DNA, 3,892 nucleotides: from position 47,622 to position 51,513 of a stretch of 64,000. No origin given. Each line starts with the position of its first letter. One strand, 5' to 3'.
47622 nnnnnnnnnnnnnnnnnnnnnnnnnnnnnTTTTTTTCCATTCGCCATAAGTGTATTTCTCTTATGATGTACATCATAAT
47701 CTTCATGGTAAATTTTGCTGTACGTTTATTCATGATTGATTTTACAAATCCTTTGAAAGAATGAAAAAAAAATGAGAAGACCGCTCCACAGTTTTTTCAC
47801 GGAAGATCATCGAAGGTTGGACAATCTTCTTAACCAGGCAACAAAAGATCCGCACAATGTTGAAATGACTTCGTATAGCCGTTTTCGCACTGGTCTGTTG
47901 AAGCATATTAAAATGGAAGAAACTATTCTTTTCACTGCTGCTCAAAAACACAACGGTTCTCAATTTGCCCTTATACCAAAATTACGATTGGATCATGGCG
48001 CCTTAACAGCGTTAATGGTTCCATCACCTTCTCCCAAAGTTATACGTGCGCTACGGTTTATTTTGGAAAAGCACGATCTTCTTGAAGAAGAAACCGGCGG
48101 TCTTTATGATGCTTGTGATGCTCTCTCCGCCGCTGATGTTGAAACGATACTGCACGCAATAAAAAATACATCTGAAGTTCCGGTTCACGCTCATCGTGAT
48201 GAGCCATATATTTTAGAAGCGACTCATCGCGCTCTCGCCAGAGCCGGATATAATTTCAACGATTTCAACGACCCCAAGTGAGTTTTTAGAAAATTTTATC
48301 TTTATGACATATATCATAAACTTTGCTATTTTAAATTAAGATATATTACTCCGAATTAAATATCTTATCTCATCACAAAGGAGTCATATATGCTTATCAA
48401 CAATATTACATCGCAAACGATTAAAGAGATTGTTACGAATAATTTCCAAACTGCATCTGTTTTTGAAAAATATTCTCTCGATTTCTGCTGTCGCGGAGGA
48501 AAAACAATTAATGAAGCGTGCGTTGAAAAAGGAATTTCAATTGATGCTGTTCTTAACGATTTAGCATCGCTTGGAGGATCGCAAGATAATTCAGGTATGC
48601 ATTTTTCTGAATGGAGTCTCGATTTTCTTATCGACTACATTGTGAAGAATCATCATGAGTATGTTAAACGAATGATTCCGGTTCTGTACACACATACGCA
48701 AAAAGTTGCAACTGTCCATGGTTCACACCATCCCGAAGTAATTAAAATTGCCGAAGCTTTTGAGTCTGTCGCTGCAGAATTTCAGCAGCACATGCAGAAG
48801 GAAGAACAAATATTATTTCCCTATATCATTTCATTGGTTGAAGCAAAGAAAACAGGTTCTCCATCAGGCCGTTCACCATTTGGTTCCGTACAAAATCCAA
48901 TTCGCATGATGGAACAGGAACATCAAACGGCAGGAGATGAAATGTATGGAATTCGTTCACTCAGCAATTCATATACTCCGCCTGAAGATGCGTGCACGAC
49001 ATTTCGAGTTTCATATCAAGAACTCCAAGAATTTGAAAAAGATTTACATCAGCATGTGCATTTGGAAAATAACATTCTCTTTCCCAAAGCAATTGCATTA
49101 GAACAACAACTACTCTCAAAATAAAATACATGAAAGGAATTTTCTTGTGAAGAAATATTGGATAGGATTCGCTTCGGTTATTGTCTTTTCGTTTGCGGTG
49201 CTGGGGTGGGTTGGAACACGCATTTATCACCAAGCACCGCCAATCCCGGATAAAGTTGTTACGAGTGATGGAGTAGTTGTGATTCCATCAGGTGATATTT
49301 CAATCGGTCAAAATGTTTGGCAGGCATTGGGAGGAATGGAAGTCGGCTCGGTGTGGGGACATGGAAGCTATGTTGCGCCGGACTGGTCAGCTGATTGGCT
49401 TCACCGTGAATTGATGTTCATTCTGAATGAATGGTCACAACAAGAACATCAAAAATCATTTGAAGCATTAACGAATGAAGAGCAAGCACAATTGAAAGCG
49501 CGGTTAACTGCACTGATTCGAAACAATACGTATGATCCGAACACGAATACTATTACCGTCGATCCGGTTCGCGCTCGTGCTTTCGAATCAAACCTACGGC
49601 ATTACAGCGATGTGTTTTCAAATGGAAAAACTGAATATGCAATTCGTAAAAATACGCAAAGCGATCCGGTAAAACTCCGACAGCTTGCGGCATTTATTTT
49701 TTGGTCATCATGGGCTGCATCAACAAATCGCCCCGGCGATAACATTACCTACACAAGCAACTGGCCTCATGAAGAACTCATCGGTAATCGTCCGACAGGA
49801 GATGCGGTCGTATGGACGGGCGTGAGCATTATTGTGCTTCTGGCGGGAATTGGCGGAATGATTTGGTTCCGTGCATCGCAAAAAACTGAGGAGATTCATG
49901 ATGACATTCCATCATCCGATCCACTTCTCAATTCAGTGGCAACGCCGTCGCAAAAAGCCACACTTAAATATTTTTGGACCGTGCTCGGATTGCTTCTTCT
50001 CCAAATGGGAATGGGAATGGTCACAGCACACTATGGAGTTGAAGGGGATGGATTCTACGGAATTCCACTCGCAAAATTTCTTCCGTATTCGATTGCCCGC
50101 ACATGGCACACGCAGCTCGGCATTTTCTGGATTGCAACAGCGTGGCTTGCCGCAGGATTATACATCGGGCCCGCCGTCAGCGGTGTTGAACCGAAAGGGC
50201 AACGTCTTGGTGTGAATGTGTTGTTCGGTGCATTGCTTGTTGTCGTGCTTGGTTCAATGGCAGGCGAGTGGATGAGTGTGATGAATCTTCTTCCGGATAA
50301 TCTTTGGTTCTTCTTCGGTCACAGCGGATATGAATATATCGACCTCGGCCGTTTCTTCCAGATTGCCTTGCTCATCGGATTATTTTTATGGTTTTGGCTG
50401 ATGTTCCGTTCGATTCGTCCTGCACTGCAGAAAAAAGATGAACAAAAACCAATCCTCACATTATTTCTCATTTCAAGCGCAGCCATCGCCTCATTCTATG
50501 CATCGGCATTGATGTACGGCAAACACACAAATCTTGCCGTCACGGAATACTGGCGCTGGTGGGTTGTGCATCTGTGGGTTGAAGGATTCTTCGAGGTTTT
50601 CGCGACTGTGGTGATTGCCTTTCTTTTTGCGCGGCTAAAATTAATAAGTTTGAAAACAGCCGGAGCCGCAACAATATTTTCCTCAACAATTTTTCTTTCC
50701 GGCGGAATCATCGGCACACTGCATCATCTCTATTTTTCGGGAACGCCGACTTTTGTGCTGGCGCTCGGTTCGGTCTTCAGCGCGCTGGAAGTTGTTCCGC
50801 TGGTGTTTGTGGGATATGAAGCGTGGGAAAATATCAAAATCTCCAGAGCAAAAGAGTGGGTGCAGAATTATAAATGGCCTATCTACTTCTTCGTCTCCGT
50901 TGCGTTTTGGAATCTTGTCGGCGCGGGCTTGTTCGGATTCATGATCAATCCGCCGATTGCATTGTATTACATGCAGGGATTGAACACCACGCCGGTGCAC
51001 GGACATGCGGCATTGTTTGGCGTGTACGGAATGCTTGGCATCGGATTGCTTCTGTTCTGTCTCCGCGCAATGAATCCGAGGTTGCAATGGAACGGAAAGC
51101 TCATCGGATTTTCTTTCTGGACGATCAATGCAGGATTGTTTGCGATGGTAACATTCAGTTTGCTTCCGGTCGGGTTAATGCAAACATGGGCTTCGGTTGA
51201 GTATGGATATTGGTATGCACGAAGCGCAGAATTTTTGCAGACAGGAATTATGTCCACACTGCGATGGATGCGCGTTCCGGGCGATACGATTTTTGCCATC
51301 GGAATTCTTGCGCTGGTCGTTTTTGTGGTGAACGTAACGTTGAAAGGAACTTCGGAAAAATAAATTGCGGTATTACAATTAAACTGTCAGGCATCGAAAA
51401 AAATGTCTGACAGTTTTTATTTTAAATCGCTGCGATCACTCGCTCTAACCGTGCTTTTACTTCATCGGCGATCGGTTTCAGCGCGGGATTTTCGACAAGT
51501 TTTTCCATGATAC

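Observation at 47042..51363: Nitrosative-stress island with two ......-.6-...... palindromes as a candidate regulon signature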

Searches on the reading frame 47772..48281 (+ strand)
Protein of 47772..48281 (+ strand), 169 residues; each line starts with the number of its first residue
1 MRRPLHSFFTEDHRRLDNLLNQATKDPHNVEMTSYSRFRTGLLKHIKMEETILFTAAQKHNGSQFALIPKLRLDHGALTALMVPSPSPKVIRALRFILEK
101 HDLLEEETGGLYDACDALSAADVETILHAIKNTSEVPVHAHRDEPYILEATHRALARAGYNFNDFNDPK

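Call 4: search_protein_families(library=pfam, proteins=[window:47772-48281:+])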
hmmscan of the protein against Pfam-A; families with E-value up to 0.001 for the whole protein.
window:47772-48281:+ (169 aa): 1 family
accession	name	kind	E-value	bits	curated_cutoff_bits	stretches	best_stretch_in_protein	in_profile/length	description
PF01814.28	Hemerythrin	-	6.8e-05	23.8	25.3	1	8-82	5-85/127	Hemerythrin HHE cation binding domain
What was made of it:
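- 47772..48281 (+): Hemerythrin-like protein (169 aa). Weak PF01814 hit (call 4).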

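Call 6: search_protein_families(library=ncbifam, proteins=[window:47772-48281:+])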
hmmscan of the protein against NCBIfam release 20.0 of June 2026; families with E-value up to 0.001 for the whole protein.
window:47772-48281:+ (169 aa): 0 families

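Call 23: search_protein_families(library=ncbifam, max_evalue=0.01, proteins=[window:47772-48281:+])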
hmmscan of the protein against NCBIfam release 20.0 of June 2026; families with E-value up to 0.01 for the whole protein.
window:47772-48281:+ (169 aa): 0 families

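Call 42: search_solved_structures(query=window:47772-48278:+, max_evalue=1, show_alignments=1)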
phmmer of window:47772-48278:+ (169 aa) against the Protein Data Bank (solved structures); distinct sequences matched with E-value up to 1: 0.
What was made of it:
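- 47772..48281 (+): No PDB relative by sequence (call 42).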

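Call 43: find_homologous_proteins(query=window:47772-48278:+, max_evalue=0.00001)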
Query window:47772-48278:+ (169 aa): 1242 proteins with E <= 0.00001 among 1309 candidates; the best 120 are listed.
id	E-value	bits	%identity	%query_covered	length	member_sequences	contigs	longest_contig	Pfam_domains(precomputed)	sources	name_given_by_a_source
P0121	6.6e-108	376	100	100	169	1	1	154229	-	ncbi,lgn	-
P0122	3.1e-65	237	66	98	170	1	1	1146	-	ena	-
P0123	4.9e-62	227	64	98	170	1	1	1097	PF01814.29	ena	-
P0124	1.3e-60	222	60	99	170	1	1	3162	PF01814.29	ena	-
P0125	1.9e-60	222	63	98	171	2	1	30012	PF01814.29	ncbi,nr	ncbi:MAG: hemerythrin domain-containing protein [Bacteroidota bacterium]|nr:hemerythrin domain-conta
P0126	1.2e-59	219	60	98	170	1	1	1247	PF01814.29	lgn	-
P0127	7.0e-59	217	62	98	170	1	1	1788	-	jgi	jgi:hypothetical protein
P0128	2.2e-57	212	59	96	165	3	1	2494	-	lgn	-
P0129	6.6e-57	210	60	98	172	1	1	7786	-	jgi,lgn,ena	-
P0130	4.2e-56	207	64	89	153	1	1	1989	PF01814.29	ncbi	-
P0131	4.3e-56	207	58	96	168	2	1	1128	PF01814.29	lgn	-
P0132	6.9e-56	207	57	98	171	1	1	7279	-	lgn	-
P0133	8.0e-56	207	59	98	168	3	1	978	PF01814.29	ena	-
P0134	8.2e-56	207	61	98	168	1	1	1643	PF01814.29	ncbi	-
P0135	8.3e-56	207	57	96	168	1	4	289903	PF01814.29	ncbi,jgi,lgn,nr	ncbi:MAG: hemerythrin domain-containing protein [Bacteroidetes bacterium]|nr:hemerythrin domain-cont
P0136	1.0e-55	206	60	98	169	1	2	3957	PF01814.29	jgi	jgi:hypothetical protein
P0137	1.2e-55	206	59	96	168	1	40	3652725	PF01814.29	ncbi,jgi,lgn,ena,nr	ncbi:MAG: hypothetical protein OJF59_000179 [Cytophagales bacterium]|jgi:hypothetical protein|nr:hem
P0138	1.5e-55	206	58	98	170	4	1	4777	PF01814.29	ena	-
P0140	2.6e-55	205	59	96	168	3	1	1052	PF01814.29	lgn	-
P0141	2.7e-55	205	58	96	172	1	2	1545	PF01814.29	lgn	-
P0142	3.0e-55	205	58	96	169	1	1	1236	PF01814.29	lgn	-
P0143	3.1e-55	205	58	96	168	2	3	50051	PF01814.29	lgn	-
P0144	3.7e-55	204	58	96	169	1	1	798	PF01814.29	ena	-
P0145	7.7e-55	203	57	98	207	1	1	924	PF01814.29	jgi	jgi:hypothetical protein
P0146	9.3e-55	203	58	96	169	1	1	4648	PF01814.29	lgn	-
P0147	1.5e-54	202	55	96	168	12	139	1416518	PF01814.29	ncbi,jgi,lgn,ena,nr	ncbi:MAG: hemerythrin domain-containing protein [Ignavibacterium sp.]|jgi:hemerythrin-like domain-co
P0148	1.8e-54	202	58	97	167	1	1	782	PF01814.29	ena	-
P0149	2.0e-54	202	57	96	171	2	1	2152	PF01814.29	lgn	-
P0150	3.1e-54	201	56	96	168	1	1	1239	PF01814.29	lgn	-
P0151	4.3e-54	201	57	96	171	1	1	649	PF01814.29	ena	-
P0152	4.9e-54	201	55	98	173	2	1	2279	PF01814.29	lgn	-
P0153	6.1e-54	200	56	96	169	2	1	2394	PF01814.29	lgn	-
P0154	6.3e-54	200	54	99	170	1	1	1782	PF01814.29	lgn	-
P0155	7.8e-54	200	57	96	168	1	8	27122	PF01814.29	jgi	jgi:hypothetical protein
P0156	8.8e-54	200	56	98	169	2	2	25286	PF01814.29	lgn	-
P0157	9.1e-54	200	54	98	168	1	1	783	PF01814.29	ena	-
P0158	9.3e-54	200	55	99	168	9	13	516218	PF01814.29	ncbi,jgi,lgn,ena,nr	ncbi:MAG: hemerythrin domain-containing protein [Bacteroidetes bacterium]|nr:hemerythrin domain-cont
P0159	1.1e-53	200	55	98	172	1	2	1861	PF01814.29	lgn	-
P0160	1.1e-53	200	55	96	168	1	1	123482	PF01814.29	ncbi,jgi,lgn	jgi:hypothetical protein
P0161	1.2e-53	200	55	96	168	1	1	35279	PF01814.29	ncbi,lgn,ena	-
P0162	1.2e-53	199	54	98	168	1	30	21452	PF01814.29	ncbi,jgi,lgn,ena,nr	ncbi:MAG TPA: hemerythrin domain-containing protein [Ignavibacteriaceae bacterium]|jgi:hemerythrin s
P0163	1.2e-53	199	54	98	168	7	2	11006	PF01814.29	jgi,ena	-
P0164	1.2e-53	199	57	96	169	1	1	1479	PF01814.29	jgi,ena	-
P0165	1.3e-53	199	57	96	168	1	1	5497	PF01814.29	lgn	-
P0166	1.4e-53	199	57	96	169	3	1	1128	PF01814.29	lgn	-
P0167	1.5e-53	199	58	96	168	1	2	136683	PF01814.29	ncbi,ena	-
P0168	1.6e-53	199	56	96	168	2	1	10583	PF01814.29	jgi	jgi:hypothetical protein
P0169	1.6e-53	199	53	99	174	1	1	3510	PF01814.29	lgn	-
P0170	2.3e-53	199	55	96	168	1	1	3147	PF01814.29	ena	-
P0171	2.4e-53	199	57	98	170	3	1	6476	PF01814.29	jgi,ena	-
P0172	2.7e-53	198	57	96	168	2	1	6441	PF01814.29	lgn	-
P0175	3.1e-53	198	55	98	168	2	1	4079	PF01814.29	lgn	-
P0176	3.2e-53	198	55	96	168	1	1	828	PF01814.29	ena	-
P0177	3.3e-53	198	57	96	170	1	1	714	PF01814.29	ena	-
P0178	3.7e-53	198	58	98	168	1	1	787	PF01814.29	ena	-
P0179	3.9e-53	198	57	96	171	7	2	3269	PF01814.29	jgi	jgi:hypothetical protein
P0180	4.3e-53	198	55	96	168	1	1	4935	PF01814.29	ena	-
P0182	4.6e-53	198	55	98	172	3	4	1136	PF01814.29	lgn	-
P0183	5.5e-53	197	55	98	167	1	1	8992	PF01814.29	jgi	jgi:hypothetical protein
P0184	6.4e-53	197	55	96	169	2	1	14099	PF01814.29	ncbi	ncbi:MAG TPA: hemerythrin domain-containing protein [Sphingobacteriaceae bacterium]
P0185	8.4e-53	197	55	96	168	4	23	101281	PF01814.29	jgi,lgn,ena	jgi:hemerythrin superfamily protein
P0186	8.9e-53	197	53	98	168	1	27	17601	PF01814.29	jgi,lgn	-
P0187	9.0e-53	197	56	96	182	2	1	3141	PF01814.29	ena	-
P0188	9.4e-53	197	54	98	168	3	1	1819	PF01814.29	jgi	jgi:hypothetical protein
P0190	1.3e-52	196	54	98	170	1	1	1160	PF01814.29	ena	-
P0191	1.4e-52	196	56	96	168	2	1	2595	PF01814.29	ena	-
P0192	1.8e-52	196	54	98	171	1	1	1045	PF01814.29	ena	-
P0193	1.9e-52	196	55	98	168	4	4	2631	PF01814.29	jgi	jgi:hemerythrin superfamily protein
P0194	2.0e-52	196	55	98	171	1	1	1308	PF01814.29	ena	-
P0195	2.2e-52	195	53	98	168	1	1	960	PF01814.29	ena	-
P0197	2.5e-52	195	56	96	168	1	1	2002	PF01814.29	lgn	-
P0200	3.2e-52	195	58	98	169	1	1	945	PF01814.29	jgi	jgi:hypothetical protein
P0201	3.4e-52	195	56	96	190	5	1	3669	PF01814.29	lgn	-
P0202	3.5e-52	195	54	98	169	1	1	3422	PF01814.29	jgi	jgi:hypothetical protein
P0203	3.8e-52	195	55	96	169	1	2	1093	PF01814.29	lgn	-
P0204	4.3e-52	194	57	96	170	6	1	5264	PF01814.29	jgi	jgi:hypothetical protein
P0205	4.4e-52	194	55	96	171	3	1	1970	PF01814.29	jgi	jgi:hypothetical protein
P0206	4.6e-52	194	55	98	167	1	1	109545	PF01814.29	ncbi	-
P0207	4.7e-52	194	54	96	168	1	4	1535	PF01814.29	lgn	-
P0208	4.7e-52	194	54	98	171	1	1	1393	PF01814.29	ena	-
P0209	4.9e-52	194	55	96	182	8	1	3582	PF01814.29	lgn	-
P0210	5.2e-52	194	54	98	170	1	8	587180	PF01814.29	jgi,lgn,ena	-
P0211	5.7e-52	194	54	99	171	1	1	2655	PF01814.29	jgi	jgi:hemerythrin superfamily protein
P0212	5.7e-52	194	56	98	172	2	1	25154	PF01814.29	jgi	jgi:hypothetical protein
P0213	5.8e-52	194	55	96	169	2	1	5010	PF01814.29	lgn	-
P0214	6.0e-52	194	57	95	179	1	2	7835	PF01814.29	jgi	jgi:hypothetical protein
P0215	7.0e-52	194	54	98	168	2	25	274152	PF01814.29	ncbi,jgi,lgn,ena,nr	ncbi:MAG: hypothetical protein IT214_01875 [Chitinophagaceae bacterium]|jgi:hypothetical protein|nr:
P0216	8.2e-52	194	55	96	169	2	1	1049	PF01814.29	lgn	-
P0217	8.3e-52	194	55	96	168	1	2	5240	PF01814.29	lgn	-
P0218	8.3e-52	194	54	99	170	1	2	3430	PF01814.29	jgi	jgi:hypothetical protein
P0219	8.6e-52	193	53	98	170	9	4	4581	PF01814.29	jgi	jgi:uncharacterized protein YjgD (DUF1641 family)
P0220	8.6e-52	193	54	96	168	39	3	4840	PF01814.29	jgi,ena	-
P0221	8.6e-52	193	56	96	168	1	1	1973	PF01814.29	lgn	-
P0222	8.7e-52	193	54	98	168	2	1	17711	PF01814.29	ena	-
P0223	8.7e-52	193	55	96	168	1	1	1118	PF01814.29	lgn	-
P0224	8.9e-52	193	54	96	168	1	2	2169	PF01814.29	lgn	-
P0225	9.6e-52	193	55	96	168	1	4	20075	PF01814.29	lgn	-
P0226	9.8e-52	193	55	96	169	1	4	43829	PF01814.29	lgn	-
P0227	1.0e-51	193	54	96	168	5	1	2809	PF01814.29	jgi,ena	-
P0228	1.0e-51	193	54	98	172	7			PF01814.29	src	-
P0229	1.1e-51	193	55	98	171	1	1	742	PF01814.29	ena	-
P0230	1.1e-51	193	56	96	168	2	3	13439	PF01814.29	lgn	-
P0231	1.1e-51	193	55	100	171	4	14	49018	PF01814.29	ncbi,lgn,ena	-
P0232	1.2e-51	193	55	96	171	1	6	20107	PF01814.29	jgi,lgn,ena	jgi:hypothetical protein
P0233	1.2e-51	193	53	98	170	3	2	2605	PF01814.29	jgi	jgi:3-oxoacyl-[acyl-carrier-protein] synthase III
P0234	1.2e-51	193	54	96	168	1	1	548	PF01814.29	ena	-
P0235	1.2e-51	193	56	96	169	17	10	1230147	PF01814.29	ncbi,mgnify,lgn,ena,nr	ncbi:MAG TPA: hemerythrin domain-containing protein [Saprospiraceae bacterium]|mgnify:FL=1|nr:hemery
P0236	1.2e-51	193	55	96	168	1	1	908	PF01814.29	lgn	-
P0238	1.3e-51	193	54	99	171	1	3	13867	PF01814.29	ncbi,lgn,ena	-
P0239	1.3e-51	193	53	98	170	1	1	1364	PF01814.29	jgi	jgi:hemerythrin superfamily protein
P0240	1.4e-51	193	55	96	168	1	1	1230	PF01814.29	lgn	-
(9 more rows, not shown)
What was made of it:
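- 47772..48281 (+): Member of a large family of about 168-aa 'hemerythrin domain-containing' proteins (call 43).
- Checked: 47772-48281: weak Hemerythrin hit, below the Pfam cut-off, but most listed homologues carry PF01814 (call 43).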

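Call 45: find_encoding_contigs(protein=P0147, flank=4000, max_places=6)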
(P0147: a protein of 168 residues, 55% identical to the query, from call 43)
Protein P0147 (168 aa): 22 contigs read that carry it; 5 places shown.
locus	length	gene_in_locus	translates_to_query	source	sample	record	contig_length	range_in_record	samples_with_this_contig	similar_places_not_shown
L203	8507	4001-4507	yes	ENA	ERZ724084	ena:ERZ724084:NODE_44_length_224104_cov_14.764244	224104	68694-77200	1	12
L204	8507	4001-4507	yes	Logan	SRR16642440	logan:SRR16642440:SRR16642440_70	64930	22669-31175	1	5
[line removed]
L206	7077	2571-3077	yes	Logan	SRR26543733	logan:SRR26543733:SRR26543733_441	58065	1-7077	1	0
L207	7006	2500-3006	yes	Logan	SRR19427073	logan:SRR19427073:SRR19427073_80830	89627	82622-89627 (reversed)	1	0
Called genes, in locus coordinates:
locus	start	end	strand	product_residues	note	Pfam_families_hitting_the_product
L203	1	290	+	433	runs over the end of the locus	PF16980:CitMHS_2, PF03600:CitMHS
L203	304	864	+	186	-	PF00719:Pyrophosphatase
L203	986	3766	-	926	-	PF00330:Aconitase, PF00694:Aconitase_C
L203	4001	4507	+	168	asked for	PF01814:Hemerythrin (weak)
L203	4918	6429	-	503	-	PF06609:TRI12, PF00083:Sugar_tr, PF07690:MFS_1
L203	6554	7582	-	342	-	PF08240:ADH_N, PF16912:Glu_dehyd_C (weak), PF00107:ADH_zinc_N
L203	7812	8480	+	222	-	PF01914:MarC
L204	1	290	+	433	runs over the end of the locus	PF16980:CitMHS_2, PF03600:CitMHS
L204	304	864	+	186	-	PF00719:Pyrophosphatase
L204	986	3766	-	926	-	PF00330:Aconitase, PF00694:Aconitase_C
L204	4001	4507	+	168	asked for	PF01814:Hemerythrin (weak)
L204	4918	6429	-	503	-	PF06609:TRI12, PF00083:Sugar_tr, PF07690:MFS_1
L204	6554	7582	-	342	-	PF08240:ADH_N, PF16912:Glu_dehyd_C (weak), PF00107:ADH_zinc_N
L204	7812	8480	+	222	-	PF01914:MarC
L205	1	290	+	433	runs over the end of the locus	PF16980:CitMHS_2, PF03600:CitMHS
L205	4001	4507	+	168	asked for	PF01814:Hemerythrin (weak)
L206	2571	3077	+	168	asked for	PF01814:Hemerythrin (weak)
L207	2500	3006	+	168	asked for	PF01814:Hemerythrin (weak)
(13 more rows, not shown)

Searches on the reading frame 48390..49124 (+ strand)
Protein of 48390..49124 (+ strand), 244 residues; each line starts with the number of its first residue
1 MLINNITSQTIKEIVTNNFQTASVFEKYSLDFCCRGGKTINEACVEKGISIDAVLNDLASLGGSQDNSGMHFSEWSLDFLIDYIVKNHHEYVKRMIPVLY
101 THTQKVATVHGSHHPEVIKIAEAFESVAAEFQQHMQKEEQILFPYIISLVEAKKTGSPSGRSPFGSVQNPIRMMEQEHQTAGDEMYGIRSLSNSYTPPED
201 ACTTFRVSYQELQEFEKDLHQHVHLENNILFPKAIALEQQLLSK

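Call 4: search_protein_families(library=pfam, proteins=[window:48390-49124:+])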
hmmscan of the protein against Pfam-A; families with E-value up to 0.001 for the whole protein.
window:48390-49124:+ (244 aa): 2 families
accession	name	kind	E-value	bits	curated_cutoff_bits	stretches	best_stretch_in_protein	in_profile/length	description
PF01814.28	Hemerythrin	-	2.3e-21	77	25.3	1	82-234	3-127/127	Hemerythrin HHE cation binding domain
PF04405.19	ScdA_N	-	9.7e-20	70.4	32.5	1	8-61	2-55/56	Domain of Unknown function (DUF542)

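Call 6: search_protein_families(library=ncbifam, proteins=[window:48390-49124:+])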
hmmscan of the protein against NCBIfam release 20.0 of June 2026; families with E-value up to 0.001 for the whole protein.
window:48390-49124:+ (244 aa): 6 families
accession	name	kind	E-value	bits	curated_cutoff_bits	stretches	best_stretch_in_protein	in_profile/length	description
TIGR03652.1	FeS_repair_RIC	equivalog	5.5e-75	251.9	204.7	1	11-234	1-216/216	iron-sulfur cluster repair di-iron protein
NF008221.0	PRK10992.1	equivalog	2e-50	171.3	254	1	7-236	4-218/220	iron-sulfur cluster repair protein YtfE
NF009777.0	PRK13276.1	equivalog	3.8e-41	141.3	259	1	9-233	6-222/224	iron-sulfur cluster repair di-iron protein ScdA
NF041614.1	FeSrepair_DnrN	equivalog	9.2e-20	71.5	300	1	79-235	14-155/157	iron-sulfur cluster repair protein DnrN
TIGR03980.1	prismane_assoc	subfamily_domain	0.00029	20.8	44.95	0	10-58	6-57/58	hybrid cluster protein-associated redox disulfide domain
NF053874.1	persist_PA2171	equivalog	0.0006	19.6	190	0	85-146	7-58/157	PA2171 family ribosome-binding persister protein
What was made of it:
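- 48390..49124 (+): RIC/YtfE-type di-iron protein for repair of iron-sulfur clusters. TIGR03652 at 251.9 bits, above its cut-off of 204.7; Pfam ScdA_N plus Hemerythrin (calls 4, 6).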

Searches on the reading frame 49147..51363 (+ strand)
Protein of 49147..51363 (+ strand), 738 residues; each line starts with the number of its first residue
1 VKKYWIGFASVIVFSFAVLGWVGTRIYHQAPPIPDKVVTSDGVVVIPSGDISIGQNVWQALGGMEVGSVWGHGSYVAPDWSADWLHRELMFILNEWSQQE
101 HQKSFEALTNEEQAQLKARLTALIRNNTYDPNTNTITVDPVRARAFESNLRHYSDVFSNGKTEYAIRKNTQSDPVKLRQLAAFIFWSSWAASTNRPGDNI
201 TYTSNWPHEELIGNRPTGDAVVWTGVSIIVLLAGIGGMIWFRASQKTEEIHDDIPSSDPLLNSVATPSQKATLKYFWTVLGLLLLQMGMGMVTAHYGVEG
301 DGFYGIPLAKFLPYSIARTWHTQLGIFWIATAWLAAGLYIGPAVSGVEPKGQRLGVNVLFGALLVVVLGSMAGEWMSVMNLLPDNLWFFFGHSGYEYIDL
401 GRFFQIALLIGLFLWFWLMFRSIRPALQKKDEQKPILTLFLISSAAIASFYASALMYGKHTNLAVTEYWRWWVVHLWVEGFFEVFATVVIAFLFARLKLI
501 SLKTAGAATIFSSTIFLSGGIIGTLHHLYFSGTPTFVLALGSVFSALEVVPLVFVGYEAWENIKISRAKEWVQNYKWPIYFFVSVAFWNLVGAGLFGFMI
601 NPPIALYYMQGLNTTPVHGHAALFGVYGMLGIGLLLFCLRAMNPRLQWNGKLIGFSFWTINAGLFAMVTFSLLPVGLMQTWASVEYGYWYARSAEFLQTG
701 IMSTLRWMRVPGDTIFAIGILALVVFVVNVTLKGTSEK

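Call 4: search_protein_families(library=pfam, proteins=[window:49147-51363:+])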
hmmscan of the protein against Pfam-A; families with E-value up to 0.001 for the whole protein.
window:49147-51363:+ (738 aa): 2 families
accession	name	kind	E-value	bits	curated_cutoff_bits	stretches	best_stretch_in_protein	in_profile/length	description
PF22085.1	NorB_cytochrome_c-like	-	2.4e-67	227.2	29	1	34-208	1-181/181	Nitric oxide reductase subunit B, cytochrome c-like domain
PF00115.25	COX1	-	8.7e-59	199.9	34.8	1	271-715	2-436/436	Cytochrome C and Quinol oxidase polypeptide I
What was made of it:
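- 49147..51363 (+): Quinol-dependent nitric oxide reductase (qNOR, 738 aa). The gap to RIC is 22 bp and holds no site, so it is probably co-transcribed with RIC. Pfam NorB_cytochrome_c-like (2.4e-67) plus COX1 (8.7e-59) (call 4).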

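Call 6: search_protein_families(library=ncbifam, proteins=[window:49147-51363:+])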
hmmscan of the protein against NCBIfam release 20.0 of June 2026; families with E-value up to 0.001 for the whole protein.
window:49147-51363:+ (738 aa): 0 families
